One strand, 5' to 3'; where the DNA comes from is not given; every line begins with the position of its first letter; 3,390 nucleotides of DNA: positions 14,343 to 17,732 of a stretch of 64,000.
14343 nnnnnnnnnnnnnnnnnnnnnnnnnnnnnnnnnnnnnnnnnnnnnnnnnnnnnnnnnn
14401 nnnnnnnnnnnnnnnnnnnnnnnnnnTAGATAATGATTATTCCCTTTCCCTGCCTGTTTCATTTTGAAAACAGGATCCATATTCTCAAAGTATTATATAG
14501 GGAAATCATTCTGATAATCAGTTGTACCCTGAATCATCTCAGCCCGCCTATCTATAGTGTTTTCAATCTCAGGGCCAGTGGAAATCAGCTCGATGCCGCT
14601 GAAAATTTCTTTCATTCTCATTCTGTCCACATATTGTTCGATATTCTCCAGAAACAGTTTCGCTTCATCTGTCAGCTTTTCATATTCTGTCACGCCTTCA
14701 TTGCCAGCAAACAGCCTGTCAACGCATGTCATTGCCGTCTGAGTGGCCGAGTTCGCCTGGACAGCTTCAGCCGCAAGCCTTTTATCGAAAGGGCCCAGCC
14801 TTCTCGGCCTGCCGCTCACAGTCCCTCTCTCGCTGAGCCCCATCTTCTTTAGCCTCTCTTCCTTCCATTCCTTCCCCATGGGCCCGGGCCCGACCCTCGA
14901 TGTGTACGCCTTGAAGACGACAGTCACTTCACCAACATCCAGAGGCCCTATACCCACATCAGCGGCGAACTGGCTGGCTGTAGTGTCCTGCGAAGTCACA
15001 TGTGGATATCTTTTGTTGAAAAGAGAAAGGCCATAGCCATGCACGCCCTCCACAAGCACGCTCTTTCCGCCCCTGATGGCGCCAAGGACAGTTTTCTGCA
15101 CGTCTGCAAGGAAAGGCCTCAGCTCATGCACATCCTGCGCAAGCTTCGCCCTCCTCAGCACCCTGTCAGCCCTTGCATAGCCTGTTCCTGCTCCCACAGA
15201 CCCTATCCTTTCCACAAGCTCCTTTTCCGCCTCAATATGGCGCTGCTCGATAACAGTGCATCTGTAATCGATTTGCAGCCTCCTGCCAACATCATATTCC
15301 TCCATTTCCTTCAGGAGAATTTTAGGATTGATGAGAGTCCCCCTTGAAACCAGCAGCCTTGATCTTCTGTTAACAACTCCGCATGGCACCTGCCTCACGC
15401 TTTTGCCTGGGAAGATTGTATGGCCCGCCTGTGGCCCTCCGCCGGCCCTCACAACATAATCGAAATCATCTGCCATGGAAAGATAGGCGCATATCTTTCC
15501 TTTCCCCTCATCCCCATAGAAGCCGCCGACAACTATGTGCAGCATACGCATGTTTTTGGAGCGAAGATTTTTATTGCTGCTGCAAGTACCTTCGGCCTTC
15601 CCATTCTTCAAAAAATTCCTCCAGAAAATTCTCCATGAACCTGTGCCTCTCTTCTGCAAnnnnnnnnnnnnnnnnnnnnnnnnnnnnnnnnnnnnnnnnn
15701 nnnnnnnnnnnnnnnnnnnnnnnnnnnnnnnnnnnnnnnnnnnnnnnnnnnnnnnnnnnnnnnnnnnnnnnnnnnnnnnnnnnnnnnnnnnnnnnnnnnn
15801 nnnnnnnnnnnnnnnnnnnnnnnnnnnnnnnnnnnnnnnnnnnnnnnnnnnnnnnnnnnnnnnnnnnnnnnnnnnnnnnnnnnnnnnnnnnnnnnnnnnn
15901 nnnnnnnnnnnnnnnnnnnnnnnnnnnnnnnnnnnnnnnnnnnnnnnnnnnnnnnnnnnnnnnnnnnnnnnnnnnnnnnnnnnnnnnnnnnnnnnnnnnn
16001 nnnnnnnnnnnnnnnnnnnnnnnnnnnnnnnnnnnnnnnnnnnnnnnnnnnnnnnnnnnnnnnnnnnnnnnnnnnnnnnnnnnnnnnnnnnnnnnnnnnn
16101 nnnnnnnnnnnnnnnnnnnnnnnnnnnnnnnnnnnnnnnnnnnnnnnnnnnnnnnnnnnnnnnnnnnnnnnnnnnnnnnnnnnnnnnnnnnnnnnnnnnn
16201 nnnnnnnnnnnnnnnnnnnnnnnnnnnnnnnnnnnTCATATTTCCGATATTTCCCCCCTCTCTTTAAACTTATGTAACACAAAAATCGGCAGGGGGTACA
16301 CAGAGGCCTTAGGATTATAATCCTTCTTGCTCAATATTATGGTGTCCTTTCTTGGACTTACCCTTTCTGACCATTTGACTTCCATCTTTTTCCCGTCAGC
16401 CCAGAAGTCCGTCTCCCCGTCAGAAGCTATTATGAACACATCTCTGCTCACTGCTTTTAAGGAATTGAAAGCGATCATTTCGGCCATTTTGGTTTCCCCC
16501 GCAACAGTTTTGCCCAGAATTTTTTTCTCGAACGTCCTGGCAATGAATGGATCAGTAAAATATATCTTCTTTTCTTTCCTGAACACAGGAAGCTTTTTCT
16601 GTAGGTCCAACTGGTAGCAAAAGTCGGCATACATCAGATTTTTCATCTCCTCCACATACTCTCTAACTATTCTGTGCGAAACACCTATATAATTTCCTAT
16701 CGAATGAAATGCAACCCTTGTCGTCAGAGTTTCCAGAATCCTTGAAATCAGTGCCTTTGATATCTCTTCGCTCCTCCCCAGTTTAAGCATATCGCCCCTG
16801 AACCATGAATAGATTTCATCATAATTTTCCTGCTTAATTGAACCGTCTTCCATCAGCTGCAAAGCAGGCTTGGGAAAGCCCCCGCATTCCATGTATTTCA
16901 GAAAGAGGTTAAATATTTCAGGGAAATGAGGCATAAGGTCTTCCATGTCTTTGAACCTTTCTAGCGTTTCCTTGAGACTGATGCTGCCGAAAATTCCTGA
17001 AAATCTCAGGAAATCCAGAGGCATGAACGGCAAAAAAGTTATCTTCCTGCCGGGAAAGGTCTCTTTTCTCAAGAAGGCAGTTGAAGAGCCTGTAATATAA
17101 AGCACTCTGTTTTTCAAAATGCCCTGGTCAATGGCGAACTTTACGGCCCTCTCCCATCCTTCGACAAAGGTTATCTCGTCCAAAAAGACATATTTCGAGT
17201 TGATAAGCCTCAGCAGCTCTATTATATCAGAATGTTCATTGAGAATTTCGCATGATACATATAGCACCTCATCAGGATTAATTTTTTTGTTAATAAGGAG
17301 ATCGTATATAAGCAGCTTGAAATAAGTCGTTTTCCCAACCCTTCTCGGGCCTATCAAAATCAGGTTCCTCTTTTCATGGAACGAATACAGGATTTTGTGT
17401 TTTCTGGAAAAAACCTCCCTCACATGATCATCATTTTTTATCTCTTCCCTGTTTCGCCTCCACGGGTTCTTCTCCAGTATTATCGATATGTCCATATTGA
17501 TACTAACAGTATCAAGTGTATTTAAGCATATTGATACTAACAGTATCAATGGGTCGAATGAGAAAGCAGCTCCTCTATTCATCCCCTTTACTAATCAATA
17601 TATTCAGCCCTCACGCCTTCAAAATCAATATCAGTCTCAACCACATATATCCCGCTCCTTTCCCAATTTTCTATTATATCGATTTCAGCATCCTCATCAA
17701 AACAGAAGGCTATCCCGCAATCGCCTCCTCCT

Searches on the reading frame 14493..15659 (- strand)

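Call 79: search_protein_families(library=pfam, proteins=[window:14493-15659:-], max_evalue=0.001)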
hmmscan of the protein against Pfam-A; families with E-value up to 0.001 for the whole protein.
window:14493-15659:- (388 aa): 1 family
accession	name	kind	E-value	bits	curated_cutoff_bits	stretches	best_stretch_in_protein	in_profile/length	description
PF00709.27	Adenylsucc_synt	-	2.5e-58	198.2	27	2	175-316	186-329/416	Adenylosuccinate synthetase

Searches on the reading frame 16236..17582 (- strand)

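Call 79: search_protein_families(library=pfam, proteins=[window:16236-17582:-], max_evalue=0.001)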
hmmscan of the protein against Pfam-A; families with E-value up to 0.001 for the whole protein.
window:16236-17582:- (448 aa): 1 family
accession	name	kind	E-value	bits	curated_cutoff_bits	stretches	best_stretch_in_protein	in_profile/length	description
PF13173.12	AAA_14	-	4.1e-21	75.8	27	1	71-191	2-125/129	AAA domain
